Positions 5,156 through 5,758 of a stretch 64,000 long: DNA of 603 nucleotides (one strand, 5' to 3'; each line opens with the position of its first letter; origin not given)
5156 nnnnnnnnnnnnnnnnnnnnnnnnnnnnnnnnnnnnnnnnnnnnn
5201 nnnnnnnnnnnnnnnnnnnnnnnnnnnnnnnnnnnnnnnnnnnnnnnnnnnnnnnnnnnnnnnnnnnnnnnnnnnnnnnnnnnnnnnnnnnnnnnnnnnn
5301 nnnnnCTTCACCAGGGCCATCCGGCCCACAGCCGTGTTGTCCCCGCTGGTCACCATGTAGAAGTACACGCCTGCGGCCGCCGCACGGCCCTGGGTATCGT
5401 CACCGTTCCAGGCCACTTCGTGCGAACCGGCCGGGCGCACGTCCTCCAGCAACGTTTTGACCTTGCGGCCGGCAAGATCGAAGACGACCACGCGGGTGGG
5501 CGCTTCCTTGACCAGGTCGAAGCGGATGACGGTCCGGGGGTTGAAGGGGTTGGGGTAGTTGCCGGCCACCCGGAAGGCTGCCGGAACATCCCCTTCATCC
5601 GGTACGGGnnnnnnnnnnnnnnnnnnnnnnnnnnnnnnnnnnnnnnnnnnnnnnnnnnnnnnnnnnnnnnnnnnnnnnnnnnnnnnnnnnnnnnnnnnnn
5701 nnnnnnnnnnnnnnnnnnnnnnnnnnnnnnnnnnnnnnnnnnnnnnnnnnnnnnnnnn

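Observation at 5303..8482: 1059-aa subtilase with beta-helix region and T9SS C-terminal sorting domain, placing the organism in a T9SS-bearing (FCB-group) lineage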

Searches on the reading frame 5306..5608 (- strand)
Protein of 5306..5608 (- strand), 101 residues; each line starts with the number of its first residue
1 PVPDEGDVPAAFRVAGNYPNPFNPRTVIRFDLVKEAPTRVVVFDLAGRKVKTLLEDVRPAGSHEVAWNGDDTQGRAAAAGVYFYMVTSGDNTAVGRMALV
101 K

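Call 17: find_homologous_proteins(query=window:5306-5608:-, max_evalue=0.001)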
Query seq(101 aa) (101 aa): 5 proteins with E <= 0.001 among 21 candidates.
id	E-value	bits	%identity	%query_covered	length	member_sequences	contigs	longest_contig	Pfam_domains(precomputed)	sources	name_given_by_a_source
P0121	1.1e-34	137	65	99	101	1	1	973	PF18962.8,PF13860.13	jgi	jgi:flagellar hook assembly protein FlgD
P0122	2.7e-30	123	60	100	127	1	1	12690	PF18962.8,PF13860.13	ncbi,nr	ncbi:MAG TPA: FlgD immunoglobulin-like domain containing protein, partial [Candidatus Krumholzibacte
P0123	1.4e-27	114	64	84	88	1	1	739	PF13585.13,PF18962.8,PF13860.13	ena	-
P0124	4.3e-16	77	66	61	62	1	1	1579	-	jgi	-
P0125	6.5e-16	76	45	85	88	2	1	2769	PF13860.13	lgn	-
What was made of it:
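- Tried and rejected: A word-indexed homolog search with the CTD alone returned only five short fragments (call 17).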

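Call 25: search_solved_structures(query=A2, max_evalue=10, show_alignments=3)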
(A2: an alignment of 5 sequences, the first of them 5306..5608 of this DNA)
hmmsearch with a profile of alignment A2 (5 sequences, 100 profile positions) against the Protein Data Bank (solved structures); distinct sequences matched with E-value up to 10: 20.
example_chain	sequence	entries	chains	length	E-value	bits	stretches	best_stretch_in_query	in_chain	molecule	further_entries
7eh9_A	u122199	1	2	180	4.6e-05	26.4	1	35-89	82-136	Basal-body rod modification protein FlgD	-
7bhq_A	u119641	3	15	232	6.9e-05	25.9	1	35-89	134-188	Basal-body rod modification protein FlgD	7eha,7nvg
3c12_A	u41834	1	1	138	0.0017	21.4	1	33-90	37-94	Flagellar protein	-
3osv_A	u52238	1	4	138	0.0024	20.9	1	33-92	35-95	Flagellar basal-body rod modification protein FlgD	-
6pnv_A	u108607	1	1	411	0.01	18.9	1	20-56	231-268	Tol-Pal system protein TolB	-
5xxz_A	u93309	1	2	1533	0.043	16.9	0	50-92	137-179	Chemokine protease C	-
1crz_A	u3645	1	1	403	0.2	14.7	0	21-56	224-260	TOLB PROTEIN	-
5m11_A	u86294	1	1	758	0.21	14.7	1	17-91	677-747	Immunoreactive 84kD antigen PG93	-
2w8b_B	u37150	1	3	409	0.21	14.7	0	21-56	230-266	PROTEIN TOLB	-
2w8b_A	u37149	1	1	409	0.21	14.7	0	21-56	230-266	PROTEIN TOLB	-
2hqs_A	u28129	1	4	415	0.22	14.6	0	21-56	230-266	Protein tolB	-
4jml_A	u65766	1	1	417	0.22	14.6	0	21-56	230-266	Protein TolB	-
7nst_E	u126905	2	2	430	0.24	14.5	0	21-56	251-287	Tol-Pal system protein TolB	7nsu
3iax_A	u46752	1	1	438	0.25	14.4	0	21-56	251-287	Protein tolB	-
1c5k_A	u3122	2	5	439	0.25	14.4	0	21-56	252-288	PROTEIN (TOLB PROTEIN) | PROTEIN TOLB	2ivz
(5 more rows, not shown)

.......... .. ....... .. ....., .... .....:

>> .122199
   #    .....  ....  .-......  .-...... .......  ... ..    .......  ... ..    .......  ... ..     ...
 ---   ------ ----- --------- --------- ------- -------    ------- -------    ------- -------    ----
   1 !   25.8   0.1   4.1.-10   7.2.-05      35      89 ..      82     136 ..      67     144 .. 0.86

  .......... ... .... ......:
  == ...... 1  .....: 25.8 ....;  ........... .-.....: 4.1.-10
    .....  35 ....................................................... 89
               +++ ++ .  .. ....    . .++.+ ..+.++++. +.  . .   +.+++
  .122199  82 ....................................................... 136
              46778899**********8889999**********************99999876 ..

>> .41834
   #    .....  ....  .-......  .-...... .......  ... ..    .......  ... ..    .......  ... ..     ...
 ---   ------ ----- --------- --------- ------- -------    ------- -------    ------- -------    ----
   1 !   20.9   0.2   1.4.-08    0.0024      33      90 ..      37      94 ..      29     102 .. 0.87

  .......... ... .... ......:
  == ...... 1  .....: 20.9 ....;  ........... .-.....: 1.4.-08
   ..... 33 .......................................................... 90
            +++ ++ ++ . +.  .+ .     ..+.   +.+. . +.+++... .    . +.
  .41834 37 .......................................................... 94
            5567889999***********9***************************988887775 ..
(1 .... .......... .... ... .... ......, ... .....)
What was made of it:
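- Closest known: T9SS type A C-terminal domains of Porphyromonas gingivalis. Different: Sequence similarity is weak (PorZ CTD E=0.21 with the family profile, call 25).
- A profile of the CTD matches solved FlgD (E=4.6e-5) better than the solved PorZ CTD (E=0.21) (call 25). The CTD profile matches solved FlgD better than the solved PorZ CTD (call 25).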

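Call 27: search_protein_representatives(alignment_id=A2)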
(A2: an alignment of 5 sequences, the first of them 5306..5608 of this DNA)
Query: 5 sequences, 100 profile positions. Proteins with E-value up to 0.001 (for the whole library): 370005; up to 1e-10: 223216; up to 1e-30: 170. The best 150 are listed.
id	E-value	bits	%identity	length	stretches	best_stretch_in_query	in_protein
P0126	1.5e-155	522.3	-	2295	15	14-90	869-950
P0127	8.4e-140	471.7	-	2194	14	18-90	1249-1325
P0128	1.2e-110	378.1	-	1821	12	15-93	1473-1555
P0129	1.6e-109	374.6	-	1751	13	9-90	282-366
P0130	4.0e-94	325.1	-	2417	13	18-89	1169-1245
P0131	4.6e-93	321.7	-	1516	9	16-89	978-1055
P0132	5.1e-86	299.1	-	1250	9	16-89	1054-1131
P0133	5.3e-86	299.1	-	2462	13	24-96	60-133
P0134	1.9e-85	297.3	-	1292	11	23-90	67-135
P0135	7.5e-85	295.4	-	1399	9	16-84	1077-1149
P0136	1.0e-71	253.2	-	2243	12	11-90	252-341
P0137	2.2e-70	248.9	-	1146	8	16-94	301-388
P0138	3.8e-66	235.3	-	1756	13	19-91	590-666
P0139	6.9e-66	234.5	-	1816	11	16-82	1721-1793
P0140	7.7e-63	224.7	-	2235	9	23-89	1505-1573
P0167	8.6e-47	173.2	-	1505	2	5-100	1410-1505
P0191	2.4e-40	152.5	-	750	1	5-100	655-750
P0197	5.5e-39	148.2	-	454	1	2-100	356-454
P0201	3.1e-38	145.8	-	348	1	1-100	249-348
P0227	1.9e-34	133.6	-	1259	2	3-100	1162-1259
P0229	2.6e-34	133.2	-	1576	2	5-100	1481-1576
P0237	1.1e-33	131.1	-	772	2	5-100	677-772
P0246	4.8e-33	129.1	-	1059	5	23-90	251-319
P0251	1.1e-32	128.0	-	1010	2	7-100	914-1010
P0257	2.4e-32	126.9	-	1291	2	4-100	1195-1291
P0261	8.0e-32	125.2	-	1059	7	19-95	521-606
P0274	2.2e-31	123.8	-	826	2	5-100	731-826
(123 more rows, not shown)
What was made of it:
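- An exhaustive profile search finds 370,005 cluster representatives at E<=0.001 (call 27).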

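Call 29: search_protein_families(library=pfam, proteins=[P0167, P0191, P0197, P0201, P0227, P0229, P0237, P0251, P0257, P0274], max_evalue=0.0001)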
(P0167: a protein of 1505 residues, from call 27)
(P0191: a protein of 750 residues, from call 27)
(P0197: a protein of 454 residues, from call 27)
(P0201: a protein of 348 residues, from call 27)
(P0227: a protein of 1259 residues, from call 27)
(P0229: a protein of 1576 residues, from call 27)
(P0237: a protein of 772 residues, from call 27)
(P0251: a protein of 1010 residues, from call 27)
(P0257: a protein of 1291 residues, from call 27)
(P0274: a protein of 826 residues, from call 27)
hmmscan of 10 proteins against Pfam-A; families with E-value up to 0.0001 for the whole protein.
P0167 (1505 aa): 8 families
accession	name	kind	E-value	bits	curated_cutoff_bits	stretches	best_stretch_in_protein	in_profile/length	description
PF08757.17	CotH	-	1.2e-50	173.3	23.8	1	828-1144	8-321/322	CotH kinase protein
PF00932.25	LTD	-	1.3e-29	103.2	34.3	2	1243-1353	6-107/109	Lamin Tail Domain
PF13860.13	FlgD_ig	-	2.8e-21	75.7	27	2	460-508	25-73/79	FlgD Ig-like domain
PF13290.12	CHB_HEX_C_1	-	3.8e-16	59.2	22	1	684-745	2-63/67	Chitobiase/beta-hexosaminidase C-terminal domain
PF02415.23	Chlam_PMP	-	6.4e-12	44.8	20.6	0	182-199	1-18/19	Chlamydia polymorphic membrane protein (Chlamydia_PMP) repeat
PF13287.12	Fn3_assoc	-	1.2e-11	45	23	1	694-752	1-59/59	Fn3 associated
PF18998.6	Flg_new_2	-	7.9e-08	32.6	23.6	1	1183-1237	19-71/73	Divergent InlB B-repeat domain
PF18962.6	Por_Secre_tail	-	6.3e-07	30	27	1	1422-1498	2-70/75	Secretion system C-terminal sorting domain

P0191 (750 aa): 3 families
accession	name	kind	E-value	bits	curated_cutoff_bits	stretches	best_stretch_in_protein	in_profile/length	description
PF00082.27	Peptidase_S8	-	7e-26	91.6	21.8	1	5-166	100-288/288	Subtilase family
PF13860.13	FlgD_ig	-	2.2e-09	37.6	27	1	675-737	12-75/79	FlgD Ig-like domain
PF17161.10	DUF5123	-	3.3e-05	25.4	35.1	0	525-627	2-103/113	Domain of unknown function (DUF5123)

P0197 (454 aa): 2 families
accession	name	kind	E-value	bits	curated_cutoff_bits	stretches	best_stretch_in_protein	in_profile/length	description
PF13860.13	FlgD_ig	-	2e-08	34.5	27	1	381-436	14-70/79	FlgD Ig-like domain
PF18962.6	Por_Secre_tail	-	4.6e-05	24.1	27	0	371-447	2-70/75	Secretion system C-terminal sorting domain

P0201 (348 aa): 2 families
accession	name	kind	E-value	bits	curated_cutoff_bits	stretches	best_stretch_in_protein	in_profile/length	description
PF13860.13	FlgD_ig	-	1.5e-06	28.6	27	1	281-337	21-77/79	FlgD Ig-like domain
PF18962.6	Por_Secre_tail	-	9.6e-06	26.3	27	1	265-341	2-70/75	Secretion system C-terminal sorting domain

P0227 (1259 aa): 9 families
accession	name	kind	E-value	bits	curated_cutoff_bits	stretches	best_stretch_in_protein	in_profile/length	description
PF13517.12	FG-GAP_3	-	7.5e-69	228.7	26.9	9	959-1020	1-60/61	FG-GAP-like repeat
PF01839.29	FG-GAP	-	5.5e-30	103.2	22.1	0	1004-1022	3-21/37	FG-GAP repeat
PF13860.13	FlgD_ig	-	3.9e-17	62.4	27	2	1186-1246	14-75/79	FlgD Ig-like domain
PF00041.27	fn3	-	1e-13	51.7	25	1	590-676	2-83/84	Fibronectin type III domain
PF13585.12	CHU_C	-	3.7e-06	27.4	27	0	1191-1251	24-78/86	CHU_C Type IX secretion signal domain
PF18962.6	Por_Secre_tail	-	5.8e-06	27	27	0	1176-1255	2-73/75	Secretion system C-terminal sorting domain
PF01909.29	NTP_transf_2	-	5.9e-06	27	21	0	951-977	19-45/93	Nucleotidyltransferase domain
PF16656.11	Pur_ac_phosph_N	-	1.7e-05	25.7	30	0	600-663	12-83/93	Purple acid Phosphatase, N-terminal domain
PF02440.21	Adeno_E3_CR1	-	8e-05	22.8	26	0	332-356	17-41/95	Adenovirus E3 region protein CR1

P0229 (1576 aa): 5 families
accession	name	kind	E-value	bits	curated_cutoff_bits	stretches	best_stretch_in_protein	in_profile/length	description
PF01364.23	Peptidase_C25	-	7.9e-33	114.6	23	1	243-646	1-372/374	Peptidase family C25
PF13860.13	FlgD_ig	-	2.6e-21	75.8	27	2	1055-1119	11-78/79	FlgD Ig-like domain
PF08126.16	Propeptide_C25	-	2.2e-17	63.3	22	1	43-221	42-199/205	Propeptide_C25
PF13585.12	CHU_C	-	2e-09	37.9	27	0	1509-1563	25-72/86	CHU_C Type IX secretion signal domain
PF18962.6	Por_Secre_tail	-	2.5e-08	34.5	27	1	1493-1573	2-74/75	Secretion system C-terminal sorting domain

P0237 (772 aa): 4 families
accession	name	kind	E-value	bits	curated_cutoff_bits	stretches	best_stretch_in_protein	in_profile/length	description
PF13860.13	FlgD_ig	-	5.7e-23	81.1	27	2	461-519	18-77/79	FlgD Ig-like domain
PF18962.6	Por_Secre_tail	-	1.2e-08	35.6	27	1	689-761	2-66/75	Secretion system C-terminal sorting domain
PF13585.12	CHU_C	-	1.5e-06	28.7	27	1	698-759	19-72/86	CHU_C Type IX secretion signal domain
PF10029.15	DUF2271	-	2e-05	24.8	27.3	0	484-520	69-105/136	Predicted periplasmic protein (DUF2271)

P0251 (1010 aa): 5 families
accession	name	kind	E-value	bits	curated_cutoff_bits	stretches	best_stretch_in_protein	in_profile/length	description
PF13860.13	FlgD_ig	-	7.4e-20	71.1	27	2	486-554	7-78/79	FlgD Ig-like domain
PF02012.26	BNR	-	2.2e-07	30.3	27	0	620-631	1-12/12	BNR/Asp-box repeat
PF15902.12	Sortilin-Vps10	-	1.1e-05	24.9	33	0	668-722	3-59/446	Sortilin, neurotensin receptor 3,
PF18962.6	Por_Secre_tail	-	2.1e-05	25.1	27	0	924-1006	2-73/75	Secretion system C-terminal sorting domain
PF13585.12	CHU_C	-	3.7e-05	24.2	27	0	936-996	18-71/86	CHU_C Type IX secretion signal domain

P0257 (1291 aa): 6 families
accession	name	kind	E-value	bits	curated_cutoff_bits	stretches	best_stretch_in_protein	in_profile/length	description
PF13860.13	FlgD_ig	-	8.5e-24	83.8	27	2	48-116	8-77/79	FlgD Ig-like domain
PF22544.2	HYDIN_VesB_CFA65-like_Ig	-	7.9e-11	42.5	25.5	1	794-888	3-99/100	HYDIN/CFA65/VesB-like, Ig-like domain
PF15780.11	ASH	-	6.8e-10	39.5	27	1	793-880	7-95/98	Abnormal spindle-like microcephaly-assoc'd, ASPM-SPD-2-Hydin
PF18962.6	Por_Secre_tail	-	3.8e-07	30.7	27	1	1208-1288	2-74/75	Secretion system C-terminal sorting domain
PF07610.17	DUF1573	-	3.5e-06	27.4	26.1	1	800-890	7-98/98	Protein of unknown function (DUF1573)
PF22073.2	Cep192_D4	-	5.6e-06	27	35.5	1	795-888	5-109/112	Cep192 domain 4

P0274 (826 aa): 1 family
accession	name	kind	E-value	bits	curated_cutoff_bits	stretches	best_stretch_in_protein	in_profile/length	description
PF13860.13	FlgD_ig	-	4.6e-15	55.8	27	2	761-811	23-73/79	FlgD Ig-like domain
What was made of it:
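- On T9SS type A C-terminal sorting domain: Other cargo include CotH, C25, BNR and ASH proteins (call 29).
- The tail is attached to unrelated cargo: CotH, FG-GAP, C25, BNR and ASH domains (call 29).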

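Call 31: search_protein_families(library=ncbifam, proteins=[P0229, P0227, P0257, P0251], max_evalue=0.001)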
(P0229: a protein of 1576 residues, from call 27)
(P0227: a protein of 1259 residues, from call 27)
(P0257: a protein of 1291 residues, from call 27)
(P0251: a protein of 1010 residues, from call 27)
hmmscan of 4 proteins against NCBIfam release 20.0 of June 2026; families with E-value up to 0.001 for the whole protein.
P0229 (1576 aa): 9 families
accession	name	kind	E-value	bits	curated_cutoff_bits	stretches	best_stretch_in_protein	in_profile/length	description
NF033707.1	T9SS_sortase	equivalog_domain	7.7e-23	80.1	420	2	1490-1562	999-1076/1095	type IX secretion system sortase PorU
NF005176.1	PRK06655.1-1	equivalog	3.3e-16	59.8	230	2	1059-1121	92-154/197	flagellar hook assembly protein FlgD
TIGR04183.1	Por_Secre_tail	domain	3.1e-15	55.9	23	1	1493-1573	2-70/72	T9SS type A sorting domain-containing protein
NF009452.0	PRK12812.1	equivalog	3.2e-09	36.4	258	1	1050-1120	137-210/289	flagellar basal body rod modification protein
NF009276.0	PRK12633.1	equivalog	4.7e-09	36.3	383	1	1062-1118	127-183/234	flagellar basal body rod modification protein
NF045728.1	glycosyl_F510_1955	equivalog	8.6e-09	35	175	1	1165-1302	113-227/246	F510_1955 family glycosylhydrolase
NF052323.1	T9SSA_dep_M6i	equivalog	6e-08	31.1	600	1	1488-1564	956-1027/1043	T9SS-dependent M6-like inactivated metalloprotease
NF009277.0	PRK12634.1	equivalog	9.3e-05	22.6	333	0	1061-1118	119-175/221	flagellar basal body rod modification protein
NF009453.0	PRK12813.1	equivalog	0.00093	18.8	264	0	1080-1117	137-174/223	flagellar basal body rod modification protein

P0227 (1259 aa): 10 families
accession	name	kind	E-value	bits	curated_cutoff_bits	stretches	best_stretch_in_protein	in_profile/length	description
NF005176.1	PRK06655.1-1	equivalog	1.2e-12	48.2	230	1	1191-1253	94-156/197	flagellar hook assembly protein FlgD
NF009453.0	PRK12813.1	equivalog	1.5e-09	37.7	264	1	1190-1248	120-175/223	flagellar basal body rod modification protein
TIGR04183.1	Por_Secre_tail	domain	5.7e-09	35.8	23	1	1176-1256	2-70/72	T9SS type A sorting domain-containing protein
NF033707.1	T9SS_sortase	equivalog_domain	1e-08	33.4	420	1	1173-1248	999-1079/1095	type IX secretion system sortase PorU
NF040734.1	CC-COOH_SaoC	equivalog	1.4e-07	31.4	80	0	699-791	51-139/148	Cys-Cys-COOH (seleno)protein SaoC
NF045522.1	MXAN_2561_fam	equivalog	2.4e-07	30.6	150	1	630-680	210-260/304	MXAN_2561 family MXYO-CTERM-anchored protein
NF009276.0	PRK12633.1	equivalog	1.2e-06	28.5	383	0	1193-1247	128-182/234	flagellar basal body rod modification protein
NF009277.0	PRK12634.1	equivalog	0.00049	20.3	333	0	1196-1242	124-170/221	flagellar basal body rod modification protein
NF009452.0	PRK12812.1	equivalog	0.00067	19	258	0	57-98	164-207/289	flagellar basal body rod modification protein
NF053608.1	Lsa66_OmpA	equivalog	0.00075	18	700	0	1221-1246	97-122/581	fibronectin-binding adhesin Lsa66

P0257 (1291 aa): 11 families
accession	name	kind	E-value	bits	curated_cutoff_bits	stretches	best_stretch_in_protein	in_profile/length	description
NF005176.1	PRK06655.1-1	equivalog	1.9e-13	50.8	230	2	57-121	91-156/197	flagellar hook assembly protein FlgD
NF012200.0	choice_anch_D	domain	8.9e-11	42.3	45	1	791-879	14-107/108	choice-of-anchor D domain-containing protein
TIGR04183.1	Por_Secre_tail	domain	4.7e-10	39.3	23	1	1208-1288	2-70/72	T9SS type A sorting domain-containing protein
NF033707.1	T9SS_sortase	equivalog_domain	9e-10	36.8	420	1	1206-1280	1000-1079/1095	type IX secretion system sortase PorU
NF009453.0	PRK12813.1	equivalog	2.6e-09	36.9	264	1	48-123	109-182/223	flagellar basal body rod modification protein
NF009452.0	PRK12812.1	equivalog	6.2e-09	35.5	258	1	66-120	156-212/289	flagellar basal body rod modification protein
NF009276.0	PRK12633.1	equivalog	7.2e-09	35.7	383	0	58-117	125-184/234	flagellar basal body rod modification protein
NF033681.1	ExeM_NucH_DNase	subfamily_domain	3.7e-06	26.1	300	1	510-593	29-109/546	ExeM/NucH family extracellular endonuclease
NF038113.1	T9SSA_dep_M36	equivalog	1e-05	23.9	885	1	1206-1288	794-867/869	T9SS-dependent M36 family metallopeptidase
NF052323.1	T9SSA_dep_M6i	equivalog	1.2e-05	23.5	600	1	1207-1281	960-1028/1043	T9SS-dependent M6-like inactivated metalloprotease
NF009277.0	PRK12634.1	equivalog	0.00011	22.3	333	0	71-123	131-183/221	flagellar basal body rod modification protein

P0251 (1010 aa): 9 families
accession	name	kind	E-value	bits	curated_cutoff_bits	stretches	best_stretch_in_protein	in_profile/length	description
NF005176.1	PRK06655.1-1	equivalog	1.1e-14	54.8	230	1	481-561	79-160/197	flagellar hook assembly protein FlgD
NF033707.1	T9SS_sortase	equivalog_domain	1.1e-14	53.2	420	1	921-996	999-1076/1095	type IX secretion system sortase PorU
TIGR04183.1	Por_Secre_tail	domain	8.6e-13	48.1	23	1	924-1007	2-70/72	T9SS type A sorting domain-containing protein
NF009276.0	PRK12633.1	equivalog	4e-12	46.4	383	1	484-556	113-186/234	flagellar basal body rod modification protein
NF045728.1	glycosyl_F510_1955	equivalog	2.4e-09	36.8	175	1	598-778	52-223/246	F510_1955 family glycosylhydrolase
NF052228.1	T9SS_PorZ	equivalog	1.7e-05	23.5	260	0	924-993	676-738/757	type IX secretion system anionic LPS delivery protein PorZ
NF009453.0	PRK12813.1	equivalog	4.5e-05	23.1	264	0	490-554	114-176/223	flagellar basal body rod modification protein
NF009452.0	PRK12812.1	equivalog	0.00046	19.5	258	0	497-550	150-205/289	flagellar basal body rod modification protein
NF009277.0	PRK12634.1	equivalog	0.00081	19.5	333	0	485-554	108-177/221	flagellar basal body rod modification protein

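Call 46: predict_structure(alignment_id=A3)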
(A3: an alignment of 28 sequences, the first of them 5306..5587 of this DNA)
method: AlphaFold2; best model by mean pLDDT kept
length: 94 residues; sequences in the alignment: 28
mean_pLDDT: 87.6   pTM: 0.79
mean pLDDT of the five models: 87.6, 86.9, 83.4, 83.2, 83.2
residues with pLDDT >= 90: 61; 70-90: 20; 50-70: 13; < 50: 0
segments of 3 or more residues with pLDDT < 50: none
pLDDT, mean of each block of 10 residues (from residue 1): 71 67 94 95 96 94 91 92 92 78
secondary structure, 60 per line:
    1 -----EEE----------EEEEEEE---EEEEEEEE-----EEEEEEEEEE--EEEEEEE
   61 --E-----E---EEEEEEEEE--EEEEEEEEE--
elements in order: E6-8 E19-25 E29-36 E42-51 E54-60 E73-81 E84-92
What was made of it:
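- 5306..5587 (-): Residues 966-1059: C-terminal Ig-like beta-sandwich, a T9SS type A-like / FlgD_ig-like CTD. The CTD-only AF2 model has pLDDT 87.6 and 7 strands (call 46).
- On T9SS type A C-terminal sorting domain: The CTD-only model has pLDDT 87.6 and seven strands, ending 2 residues before the C-terminus (call 46).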
